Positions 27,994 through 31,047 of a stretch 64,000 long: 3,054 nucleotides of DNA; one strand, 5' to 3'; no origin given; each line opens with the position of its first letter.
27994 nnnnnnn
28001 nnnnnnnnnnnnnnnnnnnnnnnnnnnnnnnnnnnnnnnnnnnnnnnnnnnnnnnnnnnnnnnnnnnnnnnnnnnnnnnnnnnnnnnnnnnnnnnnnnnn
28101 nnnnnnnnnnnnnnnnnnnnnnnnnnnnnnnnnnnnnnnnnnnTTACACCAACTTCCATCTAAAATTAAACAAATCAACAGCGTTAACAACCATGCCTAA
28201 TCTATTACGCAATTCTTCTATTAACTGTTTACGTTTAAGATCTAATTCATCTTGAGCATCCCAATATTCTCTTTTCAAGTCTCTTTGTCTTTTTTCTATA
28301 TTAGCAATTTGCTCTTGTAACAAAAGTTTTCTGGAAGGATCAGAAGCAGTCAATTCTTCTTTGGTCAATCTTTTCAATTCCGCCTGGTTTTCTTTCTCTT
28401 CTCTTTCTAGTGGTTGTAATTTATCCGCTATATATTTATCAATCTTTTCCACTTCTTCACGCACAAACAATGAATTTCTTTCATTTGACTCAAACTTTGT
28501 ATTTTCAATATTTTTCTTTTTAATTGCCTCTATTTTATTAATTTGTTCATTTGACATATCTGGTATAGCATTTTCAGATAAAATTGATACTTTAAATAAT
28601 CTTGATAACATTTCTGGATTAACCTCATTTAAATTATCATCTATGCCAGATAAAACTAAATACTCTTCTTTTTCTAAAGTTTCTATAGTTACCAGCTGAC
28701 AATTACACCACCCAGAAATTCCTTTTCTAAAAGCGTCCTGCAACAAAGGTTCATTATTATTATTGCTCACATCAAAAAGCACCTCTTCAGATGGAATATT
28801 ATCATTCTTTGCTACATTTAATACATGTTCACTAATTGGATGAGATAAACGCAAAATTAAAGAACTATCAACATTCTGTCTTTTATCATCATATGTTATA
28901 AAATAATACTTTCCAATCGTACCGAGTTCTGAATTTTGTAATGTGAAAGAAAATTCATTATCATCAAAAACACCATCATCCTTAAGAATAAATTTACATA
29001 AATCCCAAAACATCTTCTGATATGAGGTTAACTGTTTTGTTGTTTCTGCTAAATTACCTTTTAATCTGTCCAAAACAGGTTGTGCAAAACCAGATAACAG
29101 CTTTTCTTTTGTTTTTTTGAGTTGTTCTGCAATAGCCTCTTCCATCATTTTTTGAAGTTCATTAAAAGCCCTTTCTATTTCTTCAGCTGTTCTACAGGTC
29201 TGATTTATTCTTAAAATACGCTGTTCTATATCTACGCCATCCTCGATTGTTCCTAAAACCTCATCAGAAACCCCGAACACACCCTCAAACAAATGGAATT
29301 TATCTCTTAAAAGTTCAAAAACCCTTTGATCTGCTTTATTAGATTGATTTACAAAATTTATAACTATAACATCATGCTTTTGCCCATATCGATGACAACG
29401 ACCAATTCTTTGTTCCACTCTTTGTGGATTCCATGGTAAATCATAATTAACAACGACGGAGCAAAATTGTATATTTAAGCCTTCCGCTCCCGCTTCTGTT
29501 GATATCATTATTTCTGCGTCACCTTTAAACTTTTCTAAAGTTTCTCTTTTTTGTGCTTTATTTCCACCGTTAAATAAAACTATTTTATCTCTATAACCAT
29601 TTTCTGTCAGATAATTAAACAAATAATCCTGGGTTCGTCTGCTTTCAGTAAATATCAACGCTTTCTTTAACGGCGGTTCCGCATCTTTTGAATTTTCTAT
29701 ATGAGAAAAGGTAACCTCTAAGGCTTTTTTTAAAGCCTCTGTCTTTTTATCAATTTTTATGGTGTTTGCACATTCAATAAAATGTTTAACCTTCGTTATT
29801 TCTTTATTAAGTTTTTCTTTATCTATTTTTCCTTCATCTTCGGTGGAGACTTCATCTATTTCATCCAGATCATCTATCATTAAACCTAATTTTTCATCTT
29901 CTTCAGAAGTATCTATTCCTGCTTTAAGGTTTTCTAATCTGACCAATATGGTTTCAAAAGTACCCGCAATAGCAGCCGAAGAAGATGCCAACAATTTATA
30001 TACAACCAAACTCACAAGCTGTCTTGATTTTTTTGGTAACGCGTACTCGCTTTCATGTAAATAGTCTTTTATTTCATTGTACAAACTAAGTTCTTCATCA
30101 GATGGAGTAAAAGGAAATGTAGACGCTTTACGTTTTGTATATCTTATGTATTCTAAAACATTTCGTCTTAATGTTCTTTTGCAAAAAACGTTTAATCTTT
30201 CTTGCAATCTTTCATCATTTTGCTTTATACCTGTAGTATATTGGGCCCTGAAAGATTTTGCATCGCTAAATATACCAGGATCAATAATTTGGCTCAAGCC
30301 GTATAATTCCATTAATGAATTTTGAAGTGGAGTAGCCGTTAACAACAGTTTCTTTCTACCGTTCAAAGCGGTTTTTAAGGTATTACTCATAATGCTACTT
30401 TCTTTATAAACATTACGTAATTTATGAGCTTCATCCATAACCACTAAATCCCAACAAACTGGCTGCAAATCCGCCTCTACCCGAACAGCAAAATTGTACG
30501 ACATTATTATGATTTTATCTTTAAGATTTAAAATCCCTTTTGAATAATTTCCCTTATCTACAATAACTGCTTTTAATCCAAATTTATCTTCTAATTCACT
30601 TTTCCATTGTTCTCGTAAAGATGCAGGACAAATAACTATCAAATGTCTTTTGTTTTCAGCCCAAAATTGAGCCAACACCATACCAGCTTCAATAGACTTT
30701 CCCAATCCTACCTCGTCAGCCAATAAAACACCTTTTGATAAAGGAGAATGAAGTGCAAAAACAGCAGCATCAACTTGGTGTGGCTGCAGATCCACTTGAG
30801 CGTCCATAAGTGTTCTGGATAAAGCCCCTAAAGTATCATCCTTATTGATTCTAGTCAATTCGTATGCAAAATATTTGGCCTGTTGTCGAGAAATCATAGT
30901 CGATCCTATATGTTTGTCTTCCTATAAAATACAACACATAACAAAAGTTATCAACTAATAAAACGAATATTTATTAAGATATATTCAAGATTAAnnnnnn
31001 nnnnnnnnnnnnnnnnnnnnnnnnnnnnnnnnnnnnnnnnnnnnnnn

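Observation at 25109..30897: Non-canonical Zorya-like module: SNF2 helicase, ankyrin protein, MotA-like, MotB-like and a 171-aa orphan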

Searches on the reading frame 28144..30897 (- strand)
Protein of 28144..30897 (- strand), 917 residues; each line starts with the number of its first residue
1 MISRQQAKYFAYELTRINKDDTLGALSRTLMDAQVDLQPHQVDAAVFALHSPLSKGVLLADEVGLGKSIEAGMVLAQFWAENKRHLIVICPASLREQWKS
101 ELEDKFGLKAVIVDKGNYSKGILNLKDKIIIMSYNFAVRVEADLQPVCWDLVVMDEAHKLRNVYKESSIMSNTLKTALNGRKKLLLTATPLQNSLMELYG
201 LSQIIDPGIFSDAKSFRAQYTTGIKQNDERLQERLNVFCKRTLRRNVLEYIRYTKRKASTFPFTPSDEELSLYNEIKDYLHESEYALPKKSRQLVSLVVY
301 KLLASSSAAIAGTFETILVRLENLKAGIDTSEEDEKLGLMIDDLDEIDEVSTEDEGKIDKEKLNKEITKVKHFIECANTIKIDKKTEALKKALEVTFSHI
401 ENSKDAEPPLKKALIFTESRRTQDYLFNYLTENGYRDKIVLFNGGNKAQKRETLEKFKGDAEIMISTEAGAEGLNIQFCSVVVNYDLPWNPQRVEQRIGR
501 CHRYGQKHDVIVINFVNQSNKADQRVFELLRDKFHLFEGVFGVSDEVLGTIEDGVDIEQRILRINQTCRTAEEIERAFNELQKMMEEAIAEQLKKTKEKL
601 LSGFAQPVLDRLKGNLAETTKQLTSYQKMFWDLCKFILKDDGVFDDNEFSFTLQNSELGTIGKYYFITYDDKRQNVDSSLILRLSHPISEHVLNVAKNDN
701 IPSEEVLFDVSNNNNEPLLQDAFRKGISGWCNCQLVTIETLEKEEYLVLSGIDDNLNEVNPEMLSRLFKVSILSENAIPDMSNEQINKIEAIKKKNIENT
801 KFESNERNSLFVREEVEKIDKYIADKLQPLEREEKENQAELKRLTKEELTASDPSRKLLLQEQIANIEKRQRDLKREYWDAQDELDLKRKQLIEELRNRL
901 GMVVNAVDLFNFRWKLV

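Call 4: search_protein_families(library=padloc, proteins=[window:28144-30897:-], max_evalue=0.01)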
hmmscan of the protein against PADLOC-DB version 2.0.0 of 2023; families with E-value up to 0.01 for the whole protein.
window:28144-30897:- (917 aa): 56 families (the best 25 are shown)
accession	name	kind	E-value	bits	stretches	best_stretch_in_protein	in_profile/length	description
PDLC02619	DrmD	-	8.2e-179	594.6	2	28-449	24-453/872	DrmD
PDLC02500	BrxHI|BrxHII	-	2.6e-69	232.8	2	139-594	222-661/933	BrxHI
PDLC02623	DrmD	-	1.9e-68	229.2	3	234-598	381-711/1040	DrmD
PDLC02621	DrmD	-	5.3e-60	201.7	2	145-711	251-835/1040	DrmD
PDLC02504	BrxHI|BrxHII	-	6.8e-60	201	1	31-591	104-670/971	BrxHII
PDLC00659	HmaA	-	1.2e-51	173.7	1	30-590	98-692/1176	SNF2 helicase / DEAD-box helicase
PDLC02620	DrmD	-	1.9e-50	169.8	1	26-601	89-674/1060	DrmD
PDLC02843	DpdE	-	2.8e-45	152.7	2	29-220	151-329/1091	DpdE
PDLC02840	DpdE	-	3.6e-44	149.4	2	30-211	153-323/1091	DpdE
PDLC00633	ZorD1|ZorD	-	1.6e-39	133.7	2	33-275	442-689/908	"SWI2/SNF2 helicase, Mrr-like nuclease"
PDLC02844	DpdE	-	2.4e-38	129.7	2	14-239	134-353/1074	DpdE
PDLC02632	DrmD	-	6.9e-38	128.6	2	146-520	252-641/662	DrmD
PDLC02572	DrmA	-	1.9e-37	126.8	2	146-523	247-641/1043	DrmA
PDLC00631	ZorD1|ZorD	-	1.3e-33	113.9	2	15-249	420-678/1071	"SWI2/SNF2 helicase, Mrr-like nuclease"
PDLC02846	DpdE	-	6.5e-33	111.7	2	30-210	156-342/1034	DpdE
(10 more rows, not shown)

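Call 5: search_protein_families(library=pfam, proteins=[window:28144-30897:-], max_evalue=0.01)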
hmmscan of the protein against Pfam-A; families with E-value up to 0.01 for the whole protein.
window:28144-30897:- (917 aa): 6 families
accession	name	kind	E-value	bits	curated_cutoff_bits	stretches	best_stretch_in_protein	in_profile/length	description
PF00176.29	SNF2-rel_dom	-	1.1e-35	123.7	24.9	1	53-284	16-257/290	SNF2-related domain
PF00271.37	Helicase_C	-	2.7e-22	79.6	23.5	1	411-505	16-110/110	Helicase conserved C-terminal domain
PF04851.21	ResIII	-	1.8e-07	31.7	22.5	1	52-190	21-162/164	Type III restriction enzyme, res subunit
PF00270.35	DEAD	-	3.3e-07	30.6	26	1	55-191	15-161/167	DEAD/DEAH box helicase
PF13872.12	AAA_34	-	2.8e-05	23.6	27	1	32-172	38-200/306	P-loop containing NTP hydrolase pore-1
PF13307.12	Helicase_C_2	-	0.0012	19.3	25.3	0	411-497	10-106/170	Helicase C-terminal domain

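Call 33: search_solved_structures(query=window:28144-30897:-, max_evalue=0.001)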
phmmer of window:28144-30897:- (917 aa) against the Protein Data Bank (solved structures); distinct sequences matched with E-value up to 0.001: 187 (the best 60 are shown).
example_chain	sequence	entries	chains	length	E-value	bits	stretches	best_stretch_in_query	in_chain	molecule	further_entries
5jxr_A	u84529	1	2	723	1.6e-32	115.6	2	47-247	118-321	Chromatin-remodeling complex ATPase-like protein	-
6jyl_K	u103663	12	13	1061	3.3e-32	114.5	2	36-247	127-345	ISWI chromatin-remodeling complex ATPase ISW1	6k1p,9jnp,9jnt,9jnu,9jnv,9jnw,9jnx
7x3t_V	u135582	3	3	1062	3.3e-32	114.5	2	36-247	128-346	ISWI chromatin-remodeling complex ATPase ISW1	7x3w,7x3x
6iro_L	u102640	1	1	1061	3.3e-32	114.5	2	36-247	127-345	ISWI chromatin-remodeling complex ATPase ISW1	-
9lj2_K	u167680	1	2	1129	4e-32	114.2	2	36-247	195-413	ISWI chromatin-remodeling complex ATPase ISW1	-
6pwf_K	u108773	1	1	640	4.6e-32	114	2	48-247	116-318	chromatin remodeling factor ISWI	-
8so8_A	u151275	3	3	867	9.7e-32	113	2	34-216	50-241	RNA polymerase-associated protein RapA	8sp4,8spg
7m8e_F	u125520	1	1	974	1.3e-31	112.6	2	34-216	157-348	RNA polymerase-associated protein RapA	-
4s20_K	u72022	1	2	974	1.3e-31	112.6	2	34-216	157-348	RNA polymerase-associated protein RapA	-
6bog_A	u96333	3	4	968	1.3e-31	112.6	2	34-216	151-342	RNA polymerase-associated protein RapA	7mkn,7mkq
8t0l_F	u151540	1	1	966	7.5e-31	110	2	32-216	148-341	RNA polymerase-associated protein RapA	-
1z63_A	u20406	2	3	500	3e-30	108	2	34-246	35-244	Helicase of the snf2/rad54 family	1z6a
5hzr_A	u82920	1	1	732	4.8e-28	100.8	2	55-226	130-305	SNF2-family ATP dependent chromatin remodeling factor like protein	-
6iy2_O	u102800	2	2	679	1.5e-27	99.1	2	55-225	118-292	Transcription regulatory protein SNF2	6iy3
8v4y_W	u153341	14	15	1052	6.4e-27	97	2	56-247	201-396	SWI/SNF-related matrix-associated actin-dependent regulator of chromatin subfamily A membe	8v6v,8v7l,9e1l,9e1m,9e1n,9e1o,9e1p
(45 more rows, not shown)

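Call 34: search_protein_families(library=ncbifam, proteins=[window:28144-30897:-], max_evalue=0.001)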
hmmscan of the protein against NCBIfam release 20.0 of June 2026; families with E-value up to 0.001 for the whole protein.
window:28144-30897:- (917 aa): 21 families
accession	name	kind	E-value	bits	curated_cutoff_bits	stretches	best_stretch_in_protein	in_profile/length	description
NF038318.1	DISARM_DrmD_b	equivalog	2.5e-177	591.7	950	1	28-627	21-653/868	DISARM system SNF2-like helicase DrmD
NF038317.1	DISARM_DrmD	equivalog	1.1e-78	265.7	610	2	146-891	236-992/1021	DISARM system SNF2-like helicase DrmD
NF041062.1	DpdE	equivalog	7.1e-60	203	500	2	29-220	146-329/1048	protein DpdE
NF003426.0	PRK04914.1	equivalog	3.8e-45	154.5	576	2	26-219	143-345/959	RNA polymerase-associated protein RapA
NF042964.1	phospholipD_antiphage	equivalog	3.4e-41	141.5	1100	2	292-579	595-866/895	phospholipase D-like domain-containing anti-phage protein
NF058637.1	helic_SCO1167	equivalog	2.3e-34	118.6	1200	2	53-242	487-675/932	SCO1167/SCO6262 family helicase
NF053675.1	pilus_reg_Snf2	equivalog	1.3e-26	93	1100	2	56-218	605-764/1029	pilus expression-regulating Snf2 family helicase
NF041790.1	anti-phage_ZorD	equivalog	7.9e-23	80.4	1500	3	128-239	705-812/1035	type I Zorya anti-phage system protein ZorD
NF053631.1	RNA_helic_CshA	equivalog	3.9e-12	45.8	646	1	332-532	149-357/434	degradosome RNA helicase CshA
NF003419.0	PRK04837.1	equivalog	3.4e-11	42.5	588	1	411-511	257-357/424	ATP-dependent RNA helicase RhlB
NF053711.1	RNA_heli_RhlE1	exception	1.3e-10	40.7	750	1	410-513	244-347/434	RNA helicase RhlE1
NF003390.0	PRK04537.1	equivalog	3e-10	39.8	732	1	415-512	262-359/572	ATP-dependent RNA helicase RhlB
NF008394.0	PRK11192.1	equivalog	3e-10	39.5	507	1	357-511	208-348/441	ATP-dependent RNA helicase SrmB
NF008642.0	PRK11634.1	equivalog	5.4e-10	38.3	989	1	412-512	247-347/628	DEAD/DEAH family ATP-dependent RNA helicase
NF053636.1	DDHlcsCsdAPsy1082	equivalog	1.3e-09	37.2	890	1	409-515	242-346/512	DEAD/DEAH box helicase CsdA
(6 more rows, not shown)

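Call 36: find_homologous_proteins(query=window:28144-30897:-, max_evalue=1e-30)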
Query window:28144-30897:- (917 aa): 8000 proteins with E <= 1e-30 among 8000 candidates; the best 120 are listed.
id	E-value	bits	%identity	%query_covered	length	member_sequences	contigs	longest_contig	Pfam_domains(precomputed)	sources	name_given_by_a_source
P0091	0.0e+0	2024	100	100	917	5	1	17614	PF00270.36,PF00176.30,PF00271.38,PF04851.22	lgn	-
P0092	0.0e+0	1782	87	100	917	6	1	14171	PF13872.13,PF00270.36,PF00176.30,PF00271.38,PF04851.22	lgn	-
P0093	0.0e+0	1221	61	100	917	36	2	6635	PF00270.36,PF00176.30,PF00271.38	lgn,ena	-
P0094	0.0e+0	1221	61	100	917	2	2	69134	PF00270.36,PF00176.30,PF00271.38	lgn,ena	-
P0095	0.0e+0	1218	60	100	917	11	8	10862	PF00270.36,PF00176.30,PF00271.38,PF04851.22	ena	-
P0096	0.0e+0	1216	61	100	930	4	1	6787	PF13872.13,PF00270.36,PF00176.30,PF00271.38,PF04851.22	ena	-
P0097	0.0e+0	1214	61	100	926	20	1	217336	PF13872.13,PF00270.36,PF00176.30,PF13307.13,PF00271.38,PF04851.22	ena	-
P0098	0.0e+0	1166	59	100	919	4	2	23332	PF00270.36,PF00176.30,PF00271.38,PF04851.22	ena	-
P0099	0.0e+0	1157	59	100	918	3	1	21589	PF00270.36,PF00176.30,PF00271.38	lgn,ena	-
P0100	0.0e+0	1145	58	100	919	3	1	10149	PF00270.36,PF00176.30,PF00271.38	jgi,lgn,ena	-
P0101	0.0e+0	1082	56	100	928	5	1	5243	PF00270.36,PF00176.30,PF00271.38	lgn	-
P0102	0.0e+0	1077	56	100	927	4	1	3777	PF00270.36,PF00176.30,PF00271.38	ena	-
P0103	0.0e+0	1077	54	100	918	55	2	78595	PF00270.36,PF00176.30,PF00271.38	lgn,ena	-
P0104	0.0e+0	1076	56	100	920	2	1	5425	PF00270.36,PF00176.30,PF00271.38,PF04851.22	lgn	-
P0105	0.0e+0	1075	56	100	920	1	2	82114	PF00270.36,PF00176.30,PF13307.13,PF00271.38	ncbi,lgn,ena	-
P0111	0.0e+0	1020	53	100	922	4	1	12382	PF00270.36,PF00176.30,PF00271.38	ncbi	-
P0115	7.8e-283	959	50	100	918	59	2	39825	PF00270.36,PF00176.30,PF00271.38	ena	-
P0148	9.8e-237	806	45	100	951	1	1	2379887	PF00270.36,PF00176.30,PF00271.38,PF04851.22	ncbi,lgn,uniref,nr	ncbi:SNF2-related protein [Limisalsivibrio acetivorans]|uniref:SNF2-related protein n=1 Tax=Limisals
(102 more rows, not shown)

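Call 38: find_encoding_contigs(protein=P0115, flank=8000, max_places=1)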
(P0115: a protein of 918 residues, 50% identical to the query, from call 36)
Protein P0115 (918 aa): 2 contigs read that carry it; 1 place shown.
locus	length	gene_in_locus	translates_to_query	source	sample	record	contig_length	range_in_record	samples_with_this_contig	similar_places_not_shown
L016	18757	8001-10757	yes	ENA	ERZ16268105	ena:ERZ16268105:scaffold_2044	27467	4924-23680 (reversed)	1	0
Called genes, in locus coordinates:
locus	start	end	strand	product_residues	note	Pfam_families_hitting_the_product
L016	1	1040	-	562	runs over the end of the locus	PF19773:DUF6259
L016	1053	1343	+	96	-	-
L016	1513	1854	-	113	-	PF07804:HipA_C (weak)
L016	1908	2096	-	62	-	-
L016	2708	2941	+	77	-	-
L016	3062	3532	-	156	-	-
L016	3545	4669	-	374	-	PF01381:HTH_3 (weak), PF06114:Peptidase_M78 (weak)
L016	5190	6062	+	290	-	-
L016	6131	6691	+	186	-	PF00089:Trypsin, PF13365:Trypsin_2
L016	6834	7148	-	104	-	-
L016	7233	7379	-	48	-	-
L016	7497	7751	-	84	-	-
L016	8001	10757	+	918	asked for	PF00176:SNF2-rel_dom, PF00270:DEAD, PF00271:Helicase_C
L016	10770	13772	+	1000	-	PF01555:N6_N4_Mtase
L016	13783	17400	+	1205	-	PF27159:HI_1054_N (faint), PF04851:ResIII, PF18766:SWI2_SNF2 (weak)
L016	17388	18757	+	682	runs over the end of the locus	-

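Call 39: find_encoding_contigs(protein=P0103, flank=8000, max_places=1)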
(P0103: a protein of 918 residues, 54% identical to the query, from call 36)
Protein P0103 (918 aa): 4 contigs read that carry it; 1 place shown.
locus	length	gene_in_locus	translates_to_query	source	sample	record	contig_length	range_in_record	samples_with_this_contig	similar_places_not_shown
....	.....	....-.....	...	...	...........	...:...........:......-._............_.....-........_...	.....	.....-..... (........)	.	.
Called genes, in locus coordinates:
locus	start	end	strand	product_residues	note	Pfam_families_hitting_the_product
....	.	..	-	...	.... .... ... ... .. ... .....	-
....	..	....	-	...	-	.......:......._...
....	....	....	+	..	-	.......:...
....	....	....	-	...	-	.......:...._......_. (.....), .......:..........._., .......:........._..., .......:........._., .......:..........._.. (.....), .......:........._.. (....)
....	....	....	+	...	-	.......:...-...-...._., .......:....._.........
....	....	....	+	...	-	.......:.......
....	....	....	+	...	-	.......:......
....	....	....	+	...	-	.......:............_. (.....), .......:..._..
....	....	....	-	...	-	-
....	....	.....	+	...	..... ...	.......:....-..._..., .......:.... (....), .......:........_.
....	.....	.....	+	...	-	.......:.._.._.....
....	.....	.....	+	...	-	-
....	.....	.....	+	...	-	-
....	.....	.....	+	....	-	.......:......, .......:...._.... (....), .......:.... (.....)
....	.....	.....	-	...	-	-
